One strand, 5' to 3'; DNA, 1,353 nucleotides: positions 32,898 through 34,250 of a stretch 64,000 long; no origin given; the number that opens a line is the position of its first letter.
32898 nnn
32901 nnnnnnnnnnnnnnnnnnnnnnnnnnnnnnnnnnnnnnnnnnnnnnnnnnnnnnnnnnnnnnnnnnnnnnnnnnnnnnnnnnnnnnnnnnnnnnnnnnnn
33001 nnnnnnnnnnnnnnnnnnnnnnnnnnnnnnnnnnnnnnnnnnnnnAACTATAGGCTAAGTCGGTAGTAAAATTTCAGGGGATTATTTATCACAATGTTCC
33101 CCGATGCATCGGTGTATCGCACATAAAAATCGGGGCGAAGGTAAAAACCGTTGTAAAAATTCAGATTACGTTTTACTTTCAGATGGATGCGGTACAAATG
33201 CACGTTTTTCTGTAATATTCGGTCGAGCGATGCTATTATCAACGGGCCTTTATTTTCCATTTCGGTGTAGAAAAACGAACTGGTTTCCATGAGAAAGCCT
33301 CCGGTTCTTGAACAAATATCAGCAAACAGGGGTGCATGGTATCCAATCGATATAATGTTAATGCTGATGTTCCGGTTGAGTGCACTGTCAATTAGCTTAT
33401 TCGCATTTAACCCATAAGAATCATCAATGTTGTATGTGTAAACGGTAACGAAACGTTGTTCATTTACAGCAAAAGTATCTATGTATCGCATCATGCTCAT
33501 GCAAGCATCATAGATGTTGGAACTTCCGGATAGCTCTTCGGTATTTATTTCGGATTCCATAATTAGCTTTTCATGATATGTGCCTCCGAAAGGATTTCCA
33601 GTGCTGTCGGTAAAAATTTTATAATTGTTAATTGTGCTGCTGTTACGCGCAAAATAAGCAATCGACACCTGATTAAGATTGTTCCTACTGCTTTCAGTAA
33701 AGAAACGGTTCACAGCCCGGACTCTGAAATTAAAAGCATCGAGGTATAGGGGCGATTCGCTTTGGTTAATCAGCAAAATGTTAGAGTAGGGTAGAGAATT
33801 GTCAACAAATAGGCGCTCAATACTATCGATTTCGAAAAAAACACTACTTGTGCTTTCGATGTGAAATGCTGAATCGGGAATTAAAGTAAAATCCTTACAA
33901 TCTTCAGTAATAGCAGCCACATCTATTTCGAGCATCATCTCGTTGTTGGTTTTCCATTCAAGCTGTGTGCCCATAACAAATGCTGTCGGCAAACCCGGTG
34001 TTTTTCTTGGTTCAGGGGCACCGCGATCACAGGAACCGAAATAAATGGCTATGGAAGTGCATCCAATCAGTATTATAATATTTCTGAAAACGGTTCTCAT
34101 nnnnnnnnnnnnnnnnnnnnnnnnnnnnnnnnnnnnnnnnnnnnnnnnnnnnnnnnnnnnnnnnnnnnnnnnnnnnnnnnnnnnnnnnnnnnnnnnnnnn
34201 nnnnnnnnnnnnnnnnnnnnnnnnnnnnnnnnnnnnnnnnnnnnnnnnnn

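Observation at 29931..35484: Export-targeted WD40-caspase operon with a vWA-like lipoprotein and two small beta-barrel candidates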

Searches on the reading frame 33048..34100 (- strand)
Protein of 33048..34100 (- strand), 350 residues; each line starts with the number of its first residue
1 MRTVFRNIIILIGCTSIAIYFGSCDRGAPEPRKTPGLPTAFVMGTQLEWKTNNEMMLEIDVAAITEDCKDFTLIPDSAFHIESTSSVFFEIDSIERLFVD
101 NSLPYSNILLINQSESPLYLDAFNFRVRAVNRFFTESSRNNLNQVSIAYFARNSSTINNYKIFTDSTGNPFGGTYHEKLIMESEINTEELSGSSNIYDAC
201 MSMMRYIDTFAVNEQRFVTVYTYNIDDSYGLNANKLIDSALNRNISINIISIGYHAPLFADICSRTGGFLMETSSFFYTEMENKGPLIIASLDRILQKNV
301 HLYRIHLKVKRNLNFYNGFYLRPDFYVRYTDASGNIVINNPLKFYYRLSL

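Call 5: search_protein_families(library=pfam, proteins=[window:33048-34100:-], max_evalue=0.1)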
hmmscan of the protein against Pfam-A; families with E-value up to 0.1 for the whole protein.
window:33048-34100:- (350 aa): 0 families

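Call 8: search_protein_families(library=ncbifam, proteins=[window:33048-34100:-], max_evalue=0.1)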
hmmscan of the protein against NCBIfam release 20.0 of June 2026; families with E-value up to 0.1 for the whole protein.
window:33048-34100:- (350 aa): 0 families

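Call 19: find_homologous_proteins(query=window:33048-34100:-, max_evalue=0.001)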
Query window:33048-34100:- (350 aa): 3 proteins with E <= 0.001 among 1725 candidates.
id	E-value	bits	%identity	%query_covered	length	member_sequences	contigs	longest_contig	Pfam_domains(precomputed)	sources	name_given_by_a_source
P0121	8.4e-231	783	100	100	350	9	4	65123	-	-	-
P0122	3.9e-153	528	66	100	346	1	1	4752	-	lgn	-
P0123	4.7e-58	215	36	95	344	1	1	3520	-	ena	-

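Call 40: search_protein_families(library=pfam, alignment_id=A5, max_evalue=0.05)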
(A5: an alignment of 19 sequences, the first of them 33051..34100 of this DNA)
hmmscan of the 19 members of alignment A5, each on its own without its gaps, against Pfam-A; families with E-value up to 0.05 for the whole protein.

A. member 1, window:33051-34100:- (350 aa): 0 families

B. families by the number of members that match (of 19 scanned): 8 families
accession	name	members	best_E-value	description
PF00092.34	VWA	5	3e-06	von Willebrand factor type A domain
PF13768.12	VWA_3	3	0.00041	von Willebrand factor type A domain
PF13519.12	VWA_2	2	0.0016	von Willebrand factor type A domain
PF24848.1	DUF7723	1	0.00075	Family of unknown function (DUF7723)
PF04439.18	Adenyl_transf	1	0.016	Streptomycin adenylyltransferase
PF04056.20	Ssl1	1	0.019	Ssl1-like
PF08139.17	LPAM_1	1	0.034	Prokaryotic membrane lipoprotein lipid attachment site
PF23951.1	DUF7282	1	0.037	Domain of unknown function (DUF7282)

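Call 43: search_solved_structures(query=A5, max_evalue=1)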
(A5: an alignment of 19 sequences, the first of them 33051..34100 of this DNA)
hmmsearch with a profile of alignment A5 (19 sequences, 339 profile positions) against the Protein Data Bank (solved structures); distinct sequences matched with E-value up to 1: 15.
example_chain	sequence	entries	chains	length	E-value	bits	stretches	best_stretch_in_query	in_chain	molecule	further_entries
8ebt_E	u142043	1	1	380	0.00025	23.4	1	185-270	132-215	General transcription factor IIH subunit 2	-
6nmi_E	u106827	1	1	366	0.00026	23.4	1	185-270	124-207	General transcription factor IIH subunit 2, p44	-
5o85_B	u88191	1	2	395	0.00027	23.3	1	185-270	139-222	General transcription factor IIH subunit 2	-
28jm_E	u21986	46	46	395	0.00027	23.3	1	185-270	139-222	General transcription factor IIH subunit 2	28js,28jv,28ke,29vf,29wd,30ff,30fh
8ebs_E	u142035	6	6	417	0.0003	23.2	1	185-270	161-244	General transcription factor IIH subunit 2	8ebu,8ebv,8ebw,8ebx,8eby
4hqf_A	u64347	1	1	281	0.002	20.4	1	91-218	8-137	Thrombospondin-related anonymous protein, TRAP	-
8ebt_F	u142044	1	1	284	0.0022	20.3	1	204-277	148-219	General transcription factor IIH subunit 3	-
28jm_F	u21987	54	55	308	0.0026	20.1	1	204-277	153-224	General transcription factor IIH subunit 3 | General transcription factor IIH subunit 3, p34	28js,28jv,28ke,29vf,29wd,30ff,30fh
9hll_A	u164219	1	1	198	0.0069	18.7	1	102-255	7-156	Integrin alpha-M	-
6rhv_C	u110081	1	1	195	0.01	18.2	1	104-255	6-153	Integrin alpha-M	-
4hqk_A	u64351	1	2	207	0.015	17.6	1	108-219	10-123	Thrombospondin-related anonymous protein, TRAP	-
6fcg_A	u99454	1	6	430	0.063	15.6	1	1-43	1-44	Glycoside hydrolase, GH17 family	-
1w7f_A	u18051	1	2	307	0.24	13.7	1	6-83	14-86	BETA-LACTAMASE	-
5a8j_A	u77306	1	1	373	0.4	12.9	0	108-282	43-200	VWA2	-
4hql_A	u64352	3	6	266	0.43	12.8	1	91-256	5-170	Sporozoite surface protein 2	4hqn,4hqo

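Call 44: find_encoding_contigs(protein=P0121, flank=6000, max_places=10)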
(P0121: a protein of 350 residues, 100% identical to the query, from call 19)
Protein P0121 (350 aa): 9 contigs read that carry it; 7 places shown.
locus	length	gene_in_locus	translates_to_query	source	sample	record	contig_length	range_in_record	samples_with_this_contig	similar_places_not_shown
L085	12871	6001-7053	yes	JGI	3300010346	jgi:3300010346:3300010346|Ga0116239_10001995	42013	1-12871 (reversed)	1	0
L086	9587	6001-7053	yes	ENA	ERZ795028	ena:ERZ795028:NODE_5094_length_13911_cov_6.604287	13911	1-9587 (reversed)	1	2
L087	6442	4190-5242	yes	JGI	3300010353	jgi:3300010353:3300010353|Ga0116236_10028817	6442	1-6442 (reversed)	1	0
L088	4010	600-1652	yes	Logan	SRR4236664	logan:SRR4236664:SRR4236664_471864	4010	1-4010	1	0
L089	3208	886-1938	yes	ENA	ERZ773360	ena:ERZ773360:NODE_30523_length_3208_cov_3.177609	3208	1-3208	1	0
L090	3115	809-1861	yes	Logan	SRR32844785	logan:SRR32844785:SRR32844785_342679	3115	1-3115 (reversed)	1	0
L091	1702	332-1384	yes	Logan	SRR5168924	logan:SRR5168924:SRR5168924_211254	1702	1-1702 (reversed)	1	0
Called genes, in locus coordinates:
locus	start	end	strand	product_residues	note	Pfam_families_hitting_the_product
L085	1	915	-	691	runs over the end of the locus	-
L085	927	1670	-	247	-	PF00106:adh_short, PF08659:KR, PF13561:adh_short_C2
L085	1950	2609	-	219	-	-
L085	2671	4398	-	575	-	PF18962:Por_Secre_tail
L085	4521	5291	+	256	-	-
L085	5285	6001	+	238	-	-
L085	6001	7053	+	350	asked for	-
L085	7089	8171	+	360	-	PF23381:Beta-prop_IFT122_1st, PF24805:EIF3I, PF25173:Beta-prop_WDR3_1st, PF25175:Beta-prop_WDR5, PF25174:Beta-prop_THOC3, PF25173:Beta-prop_WDR3_1st, PF24814:WD40_Prp19, PF25175:Beta-prop_WDR5, +22 more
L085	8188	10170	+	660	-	PF24807:WD40_CDC20-Fz, PF24817:WD40_WDHD1_1st, PF25174:Beta-prop_THOC3, PF25171:Beta-prop_WDR36-Utp21_1st, PF25173:Beta-prop_WDR3_1st, PF25175:Beta-prop_WDR5, PF23381:Beta-prop_IFT122_1st, PF24814:WD40_Prp19, +7 more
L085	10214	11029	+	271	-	PF05552:MS_channel_1st_1, PF21088:MS_channel_1st (weak), PF00924:MS_channel_2nd, PF21082:MS_channel_3rd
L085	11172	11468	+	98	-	PF02566:OsmC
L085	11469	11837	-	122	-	PF04342:DMT_6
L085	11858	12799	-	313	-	PF13489:Methyltransf_23 (weak), PF08241:Methyltransf_11, PF13649:Methyltransf_25, PF08242:Methyltransf_12 (weak)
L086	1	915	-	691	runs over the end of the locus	-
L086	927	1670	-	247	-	PF00106:adh_short, PF08659:KR, PF13561:adh_short_C2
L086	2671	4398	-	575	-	PF18962:Por_Secre_tail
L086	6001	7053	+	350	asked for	-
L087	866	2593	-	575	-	PF18962:Por_Secre_tail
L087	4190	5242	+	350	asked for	-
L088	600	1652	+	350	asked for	-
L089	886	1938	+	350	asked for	-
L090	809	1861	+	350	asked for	-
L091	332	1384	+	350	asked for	-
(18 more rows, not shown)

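Call 52: search_protein_representatives(alignment_id=A6)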
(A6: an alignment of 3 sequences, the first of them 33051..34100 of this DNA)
Query: 3 sequences, 346 profile positions. Proteins with E-value up to 0.001 (for the whole library): 195; up to 1e-10: 79; up to 1e-30: 19. The best 150 are listed.
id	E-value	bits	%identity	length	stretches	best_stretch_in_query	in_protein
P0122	6.0e-196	666.6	-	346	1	1-346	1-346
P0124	1.3e-128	445.1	-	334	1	16-344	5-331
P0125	4.0e-81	289.0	-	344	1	9-343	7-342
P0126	1.2e-76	274.3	-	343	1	8-344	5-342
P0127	6.8e-54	199.4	-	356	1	9-342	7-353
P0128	7.7e-52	192.7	-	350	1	8-342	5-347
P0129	1.6e-50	188.4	-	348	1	7-343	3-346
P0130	2.0e-50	188.0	-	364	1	9-344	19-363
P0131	6.1e-46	173.3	-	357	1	10-342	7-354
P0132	6.9e-44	166.5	-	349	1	13-309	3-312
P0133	2.2e-41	158.3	-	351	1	8-342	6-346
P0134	2.5e-41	158.1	-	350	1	8-342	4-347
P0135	1.1e-38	149.5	-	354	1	7-341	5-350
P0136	1.5e-37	145.7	-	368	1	3-341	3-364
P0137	3.2e-37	144.6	-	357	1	13-342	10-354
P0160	1.6e-16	76.5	-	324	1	5-324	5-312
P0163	8.2e-16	74.2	-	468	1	1-306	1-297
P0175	1.2e-13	67.1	-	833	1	31-274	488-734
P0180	5.0e-13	65.0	-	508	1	29-270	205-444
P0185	5.4e-12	61.6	-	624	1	69-316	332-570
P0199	7.3e-11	57.9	-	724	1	54-271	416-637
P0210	4.4e-10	55.3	-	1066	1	73-270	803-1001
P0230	4.7e-08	48.7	-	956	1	72-270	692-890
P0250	6.2e-07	45.0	-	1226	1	38-268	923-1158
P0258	2.3e-06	43.1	-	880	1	79-269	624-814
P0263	3.3e-06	42.6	-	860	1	34-269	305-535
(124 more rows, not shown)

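Call 62: predict_structure(alignment_id=A7)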
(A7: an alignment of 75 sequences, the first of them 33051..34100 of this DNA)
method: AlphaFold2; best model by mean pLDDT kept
length: 350 residues; sequences in the alignment: 75
mean_pLDDT: 93.6   pTM: 0.89
mean pLDDT of the five models: 93.6, 93.4, 92.5, 92.1, 91.4
residues with pLDDT >= 90: 280; 70-90: 62; 50-70: 8; < 50: 0
segments of 3 or more residues with pLDDT < 50: none
pLDDT, mean of each block of 10 residues (from residue 1): 84 86 69 87 98 98 97 98 97 98 97 88 92 95 97 90 97 92 85 96 98 98 94 98 98 92 98 87 94 98 98 97 96 96 94
secondary structure, 60 per line:
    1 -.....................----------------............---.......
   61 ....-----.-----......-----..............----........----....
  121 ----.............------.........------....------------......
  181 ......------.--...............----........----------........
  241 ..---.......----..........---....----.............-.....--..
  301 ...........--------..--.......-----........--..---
elements in order: H2-22 E39-50 E54-64 E79-81 E87-100 E105-112 H117-120 H125-137 E144-152 E159-162 H175-186 H196-210 E215-222 H233-242 E246-252 H257-266 E270-273 H278-290 H292-296 E299-311 E324-330 E336-343

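Call 65: fold_search(model_id=the predicted structure, library=pdb)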
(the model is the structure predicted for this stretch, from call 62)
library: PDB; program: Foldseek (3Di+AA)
matches with E <= 10: 951; with E <= 0.001: 256
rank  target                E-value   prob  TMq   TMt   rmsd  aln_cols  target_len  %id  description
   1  7o4i_6                1.3e-08  1.00  0.42  0.41  16.7       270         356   13  Yeast RNA polymerase II transcription pre-initiation complex with initial transcription bubble (released 2021-06-16)
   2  7o4k_6                8.3e-08  1.00  0.42  0.42  16.5       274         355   13  Yeast TFIIH in the contracted state within the pre-initiation complex (released 2021-06-16)
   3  4fx5                  8.8e-08  1.00  0.40  0.34  14.2       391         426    9  von Willebrand factor type A from Catenulispora acidiphila (released 2012-07-18)
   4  4wk0_B                1.1e-07  1.00  0.37  0.31  12.4       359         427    9  Metal Ion and Ligand Binding of Integrin (released 2014-12-03)
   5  8rev_D                1.2e-07  1.00  0.41  0.71   4.0       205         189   15  Structure of XPD stalled at a Y-fork DNA containing a interstrand crosslink (released 2024-05-29)
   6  6uja_B                1.2e-07  1.00  0.39  0.38  12.6       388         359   10  Integrin alpha-v beta-8 in complex with pro-TGF-beta1 (released 2020-02-05)
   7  3vi4_D                1.3e-07  1.00  0.39  0.33  10.6       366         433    9  Crystal structure of alpha5beta1 integrin headpiece in complex with RGD peptide (released 2012-02-22)
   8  7zs9_6                1.6e-07  1.00  0.42  0.38  16.1       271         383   15  Yeast RNA polymerase II transcription pre-initiation complex with the +1 nucleosome (complex A) (released 2022-11-16)
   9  9pd4_E                1.9e-07  1.00  0.40  0.41   6.7       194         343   14  NER dual incision complex - DuIM (released 2026-02-18)
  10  8w30_B                1.9e-07  1.00  0.40  0.38  11.6       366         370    8  Crystal structure of alpha-V beta-1 integrin headpiece in complex with TR01225179 (released 2025-01-01)
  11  7o4l_6                2.2e-07  1.00  0.42  0.40   3.8       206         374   15  Yeast TFIIH in the expanded state within the pre-initiation complex (released 2021-06-16)
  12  8tcf_B                4.0e-07  1.00  0.40  0.39  12.5       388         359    9  Integrin alpha-v beta-8 in complex with minibinder B8_BP_dsulf (released 2023-09-27)
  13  3vi3_D                4.0e-07  1.00  0.38  0.32  11.8       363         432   10  Crystal structure of alpha5beta1 integrin headpiece (ligand-free form) (released 2012-02-22)
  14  4wk2_B                4.0e-07  1.00  0.38  0.32  14.2       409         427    8  Metal Ion and Ligand Binding of Integrin (released 2014-12-03)
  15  9gtu_C                4.2e-07  1.00  0.43  0.34   4.6       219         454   12  Collagen VI alpha 1, 2, 3 heterotrimer recombinant C terminal region. Local refinement. (released 2025-08-20)
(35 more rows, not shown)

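Call 74: search_protein_families(library=padloc, proteins=[window:33051-34100:-], max_evalue=0.01)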
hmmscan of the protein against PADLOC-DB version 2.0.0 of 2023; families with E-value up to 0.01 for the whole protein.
window:33051-34100:- (350 aa): 0 families

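Call 91: find_encoding_contigs(protein=P0133, flank=5000, max_places=1)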
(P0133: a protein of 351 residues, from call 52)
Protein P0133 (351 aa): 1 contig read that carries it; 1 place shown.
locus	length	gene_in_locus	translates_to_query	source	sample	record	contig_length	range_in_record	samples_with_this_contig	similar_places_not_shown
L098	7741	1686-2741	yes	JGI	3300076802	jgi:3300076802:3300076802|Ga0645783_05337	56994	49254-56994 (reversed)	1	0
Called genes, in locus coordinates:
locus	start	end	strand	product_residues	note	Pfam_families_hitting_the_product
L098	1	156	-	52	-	?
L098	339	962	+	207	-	-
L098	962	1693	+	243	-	-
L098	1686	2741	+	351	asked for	-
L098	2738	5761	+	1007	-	PF24805:EIF3I, PF24807:WD40_CDC20-Fz, PF24796:WDR55, PF24817:WD40_WDHD1_1st, PF25172:Beta-prop_WDR3_2nd, PF25174:Beta-prop_THOC3, PF25175:Beta-prop_WDR5, PF23381:Beta-prop_IFT122_1st, +28 more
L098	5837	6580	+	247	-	PF01209:Ubie_methyltran (weak), PF02390:Methyltransf_4 (faint), PF13649:Methyltransf_25, PF13847:Methyltransf_31, PF08241:Methyltransf_11, PF08242:Methyltransf_12 (weak)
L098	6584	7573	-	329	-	PF01118:Semialdhyde_dh, PF02774:Semialdhyde_dhC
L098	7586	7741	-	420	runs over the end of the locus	PF00696:AA_kinase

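Call 92: find_encoding_contigs(protein=P0160, flank=5000, max_places=1)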
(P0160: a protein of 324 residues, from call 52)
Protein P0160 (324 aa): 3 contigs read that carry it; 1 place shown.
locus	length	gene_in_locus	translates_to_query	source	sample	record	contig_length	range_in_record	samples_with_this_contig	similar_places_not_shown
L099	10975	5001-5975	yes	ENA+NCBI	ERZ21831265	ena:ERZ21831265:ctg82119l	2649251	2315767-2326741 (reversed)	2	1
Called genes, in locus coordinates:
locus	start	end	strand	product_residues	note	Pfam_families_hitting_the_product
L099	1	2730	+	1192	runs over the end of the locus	-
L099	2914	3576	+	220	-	-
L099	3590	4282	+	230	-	-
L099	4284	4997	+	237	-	-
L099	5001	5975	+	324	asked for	-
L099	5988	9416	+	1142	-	PF23381:Beta-prop_IFT122_1st, PF25174:Beta-prop_THOC3, PF24805:EIF3I, PF24807:WD40_CDC20-Fz, PF24814:WD40_Prp19, PF24817:WD40_WDHD1_1st, PF25174:Beta-prop_THOC3, PF23381:Beta-prop_IFT122_1st, +24 more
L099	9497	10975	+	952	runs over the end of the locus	PF00656:Peptidase_C14, PF00515:TPR_1 (weak), PF07719:TPR_2 (weak), PF13432:TPR_16 (weak), PF13414:TPR_11, PF13424:TPR_12 (weak), PF13429:TPR_15 (weak), PF13414:TPR_11 (weak), +14 more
